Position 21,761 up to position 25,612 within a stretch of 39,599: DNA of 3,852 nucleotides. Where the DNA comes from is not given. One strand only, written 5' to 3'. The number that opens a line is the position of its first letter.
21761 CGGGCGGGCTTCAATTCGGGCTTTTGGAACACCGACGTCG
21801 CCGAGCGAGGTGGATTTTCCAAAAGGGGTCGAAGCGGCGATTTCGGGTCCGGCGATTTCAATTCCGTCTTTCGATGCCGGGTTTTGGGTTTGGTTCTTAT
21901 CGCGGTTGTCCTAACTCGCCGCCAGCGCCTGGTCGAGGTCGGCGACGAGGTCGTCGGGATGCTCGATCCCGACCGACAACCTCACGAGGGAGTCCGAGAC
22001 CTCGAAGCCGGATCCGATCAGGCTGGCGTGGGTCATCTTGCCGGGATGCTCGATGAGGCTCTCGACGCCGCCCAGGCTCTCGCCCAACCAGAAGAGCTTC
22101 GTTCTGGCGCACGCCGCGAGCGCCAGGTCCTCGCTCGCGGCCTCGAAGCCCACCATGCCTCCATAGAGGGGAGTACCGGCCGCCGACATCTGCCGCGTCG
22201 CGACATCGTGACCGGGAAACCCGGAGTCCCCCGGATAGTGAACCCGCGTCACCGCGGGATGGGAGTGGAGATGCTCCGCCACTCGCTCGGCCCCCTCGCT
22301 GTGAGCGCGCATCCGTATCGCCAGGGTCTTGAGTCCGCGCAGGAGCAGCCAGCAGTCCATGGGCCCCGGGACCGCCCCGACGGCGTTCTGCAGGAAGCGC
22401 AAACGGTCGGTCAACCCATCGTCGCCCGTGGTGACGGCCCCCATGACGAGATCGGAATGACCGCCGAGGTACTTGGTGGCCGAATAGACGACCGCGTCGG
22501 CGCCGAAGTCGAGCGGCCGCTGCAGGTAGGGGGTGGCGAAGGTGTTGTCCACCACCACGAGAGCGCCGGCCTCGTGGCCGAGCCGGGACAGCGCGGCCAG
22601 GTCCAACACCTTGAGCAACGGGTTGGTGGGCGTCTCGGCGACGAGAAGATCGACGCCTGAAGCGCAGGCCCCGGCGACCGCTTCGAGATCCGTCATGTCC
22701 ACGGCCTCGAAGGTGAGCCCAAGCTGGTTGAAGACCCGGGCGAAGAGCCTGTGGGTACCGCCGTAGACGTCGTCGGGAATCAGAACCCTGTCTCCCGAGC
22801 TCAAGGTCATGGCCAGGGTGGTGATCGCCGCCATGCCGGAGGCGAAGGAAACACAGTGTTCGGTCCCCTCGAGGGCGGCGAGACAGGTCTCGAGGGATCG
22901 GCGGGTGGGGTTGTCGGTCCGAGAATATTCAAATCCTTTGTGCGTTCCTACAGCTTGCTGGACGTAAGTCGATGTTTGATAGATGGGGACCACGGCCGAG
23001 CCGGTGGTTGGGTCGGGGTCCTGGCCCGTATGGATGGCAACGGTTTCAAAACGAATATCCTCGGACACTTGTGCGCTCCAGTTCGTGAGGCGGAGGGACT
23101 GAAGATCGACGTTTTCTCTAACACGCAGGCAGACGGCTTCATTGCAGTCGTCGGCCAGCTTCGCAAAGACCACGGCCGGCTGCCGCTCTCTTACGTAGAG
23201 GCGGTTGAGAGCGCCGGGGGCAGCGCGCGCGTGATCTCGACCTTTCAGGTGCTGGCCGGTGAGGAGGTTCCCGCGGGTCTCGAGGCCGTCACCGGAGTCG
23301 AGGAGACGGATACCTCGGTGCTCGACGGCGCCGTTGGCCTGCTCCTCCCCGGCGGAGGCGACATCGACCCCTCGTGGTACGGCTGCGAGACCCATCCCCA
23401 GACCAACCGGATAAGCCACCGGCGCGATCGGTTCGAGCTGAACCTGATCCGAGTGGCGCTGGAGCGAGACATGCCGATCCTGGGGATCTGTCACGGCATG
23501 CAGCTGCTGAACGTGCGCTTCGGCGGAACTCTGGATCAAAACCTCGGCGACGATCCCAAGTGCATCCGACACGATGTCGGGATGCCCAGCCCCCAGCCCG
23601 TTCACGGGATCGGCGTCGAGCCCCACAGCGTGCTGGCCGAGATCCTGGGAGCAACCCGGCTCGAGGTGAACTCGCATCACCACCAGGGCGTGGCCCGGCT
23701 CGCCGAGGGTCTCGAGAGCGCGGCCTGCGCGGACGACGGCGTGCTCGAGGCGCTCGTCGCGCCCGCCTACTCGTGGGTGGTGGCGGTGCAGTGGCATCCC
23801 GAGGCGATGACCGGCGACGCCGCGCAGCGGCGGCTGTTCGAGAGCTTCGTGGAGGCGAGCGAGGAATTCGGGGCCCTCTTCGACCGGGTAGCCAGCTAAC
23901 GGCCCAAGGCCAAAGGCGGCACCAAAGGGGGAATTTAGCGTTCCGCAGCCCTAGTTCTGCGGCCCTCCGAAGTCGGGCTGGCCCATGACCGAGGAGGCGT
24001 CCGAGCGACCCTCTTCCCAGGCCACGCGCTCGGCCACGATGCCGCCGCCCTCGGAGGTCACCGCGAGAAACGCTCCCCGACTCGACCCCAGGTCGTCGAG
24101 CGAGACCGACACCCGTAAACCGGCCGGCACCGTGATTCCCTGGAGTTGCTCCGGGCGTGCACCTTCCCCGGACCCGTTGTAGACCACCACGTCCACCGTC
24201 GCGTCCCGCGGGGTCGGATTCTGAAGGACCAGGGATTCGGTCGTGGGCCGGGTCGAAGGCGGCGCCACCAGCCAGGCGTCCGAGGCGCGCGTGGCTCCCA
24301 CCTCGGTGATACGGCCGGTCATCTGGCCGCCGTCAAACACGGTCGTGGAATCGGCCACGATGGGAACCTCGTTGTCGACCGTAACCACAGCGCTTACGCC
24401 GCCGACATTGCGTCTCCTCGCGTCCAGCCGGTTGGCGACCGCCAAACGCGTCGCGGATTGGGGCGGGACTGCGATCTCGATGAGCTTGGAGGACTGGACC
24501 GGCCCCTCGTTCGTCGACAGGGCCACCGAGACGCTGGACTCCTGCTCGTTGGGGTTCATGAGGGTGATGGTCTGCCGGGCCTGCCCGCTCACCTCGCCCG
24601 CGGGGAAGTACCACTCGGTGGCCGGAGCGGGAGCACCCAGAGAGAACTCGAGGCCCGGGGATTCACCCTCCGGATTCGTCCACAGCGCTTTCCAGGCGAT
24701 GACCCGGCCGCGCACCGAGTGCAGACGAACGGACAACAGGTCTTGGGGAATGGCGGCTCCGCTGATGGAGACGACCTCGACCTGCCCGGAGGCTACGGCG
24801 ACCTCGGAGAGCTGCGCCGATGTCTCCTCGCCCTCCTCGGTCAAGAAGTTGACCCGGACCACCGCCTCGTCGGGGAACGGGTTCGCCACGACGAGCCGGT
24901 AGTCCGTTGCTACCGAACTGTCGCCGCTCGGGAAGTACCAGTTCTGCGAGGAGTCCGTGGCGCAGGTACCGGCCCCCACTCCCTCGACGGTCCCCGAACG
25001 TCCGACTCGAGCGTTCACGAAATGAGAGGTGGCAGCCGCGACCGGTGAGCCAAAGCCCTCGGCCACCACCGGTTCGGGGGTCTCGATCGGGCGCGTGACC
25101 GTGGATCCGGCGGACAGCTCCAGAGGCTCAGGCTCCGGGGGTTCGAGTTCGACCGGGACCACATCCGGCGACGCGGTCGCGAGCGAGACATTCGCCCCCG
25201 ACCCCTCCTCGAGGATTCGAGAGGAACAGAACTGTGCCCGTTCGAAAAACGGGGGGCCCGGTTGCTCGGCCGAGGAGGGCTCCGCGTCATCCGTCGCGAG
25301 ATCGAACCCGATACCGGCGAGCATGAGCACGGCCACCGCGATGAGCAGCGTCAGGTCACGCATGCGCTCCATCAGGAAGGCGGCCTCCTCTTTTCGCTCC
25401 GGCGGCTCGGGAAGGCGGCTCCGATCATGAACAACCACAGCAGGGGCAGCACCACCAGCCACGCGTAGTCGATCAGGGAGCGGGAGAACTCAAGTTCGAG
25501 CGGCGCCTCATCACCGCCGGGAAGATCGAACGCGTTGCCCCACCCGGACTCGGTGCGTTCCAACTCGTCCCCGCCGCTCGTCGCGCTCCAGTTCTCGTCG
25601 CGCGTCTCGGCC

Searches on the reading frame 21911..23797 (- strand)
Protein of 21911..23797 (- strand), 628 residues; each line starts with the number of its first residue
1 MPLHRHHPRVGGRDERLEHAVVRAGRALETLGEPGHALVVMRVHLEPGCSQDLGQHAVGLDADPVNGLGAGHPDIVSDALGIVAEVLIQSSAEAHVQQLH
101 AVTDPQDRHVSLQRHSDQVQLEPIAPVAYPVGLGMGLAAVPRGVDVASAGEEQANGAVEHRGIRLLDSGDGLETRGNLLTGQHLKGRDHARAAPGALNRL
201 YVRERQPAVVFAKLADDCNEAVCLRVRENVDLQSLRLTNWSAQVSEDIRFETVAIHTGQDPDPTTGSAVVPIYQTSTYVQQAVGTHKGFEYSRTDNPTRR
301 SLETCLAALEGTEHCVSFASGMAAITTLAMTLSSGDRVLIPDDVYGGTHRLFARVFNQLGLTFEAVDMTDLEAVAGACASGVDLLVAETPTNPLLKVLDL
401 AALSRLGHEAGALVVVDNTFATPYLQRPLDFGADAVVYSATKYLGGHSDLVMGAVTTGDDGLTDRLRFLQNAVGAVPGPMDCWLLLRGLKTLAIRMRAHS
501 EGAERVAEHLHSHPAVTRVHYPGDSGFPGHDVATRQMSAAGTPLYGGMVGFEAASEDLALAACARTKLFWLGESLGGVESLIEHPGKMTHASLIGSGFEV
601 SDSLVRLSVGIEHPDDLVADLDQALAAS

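Call 23: search_protein_families(library=pfam, proteins=[window:21911-23797:-], max_evalue=0.00001)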
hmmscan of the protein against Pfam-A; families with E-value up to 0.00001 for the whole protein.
window:21911-23797:- (628 aa): 1 family
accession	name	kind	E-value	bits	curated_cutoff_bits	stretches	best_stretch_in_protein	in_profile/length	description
PF01053.26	Cys_Met_Meta_PP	-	9.2e-132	439.6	27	1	251-625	1-380/381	Cys/Met metabolism PLP-dependent enzyme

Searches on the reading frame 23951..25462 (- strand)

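Call 23: search_protein_families(library=pfam, proteins=[window:23951-25462:-], max_evalue=0.00001)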
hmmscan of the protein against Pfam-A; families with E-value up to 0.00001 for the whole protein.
window:23951-25462:- (503 aa): 1 family
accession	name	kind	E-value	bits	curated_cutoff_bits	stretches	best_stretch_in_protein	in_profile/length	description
PF18986.5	DUF5719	-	2e-30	106.5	26.2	3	148-256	27-134/319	Family of unknown function (DUF5719)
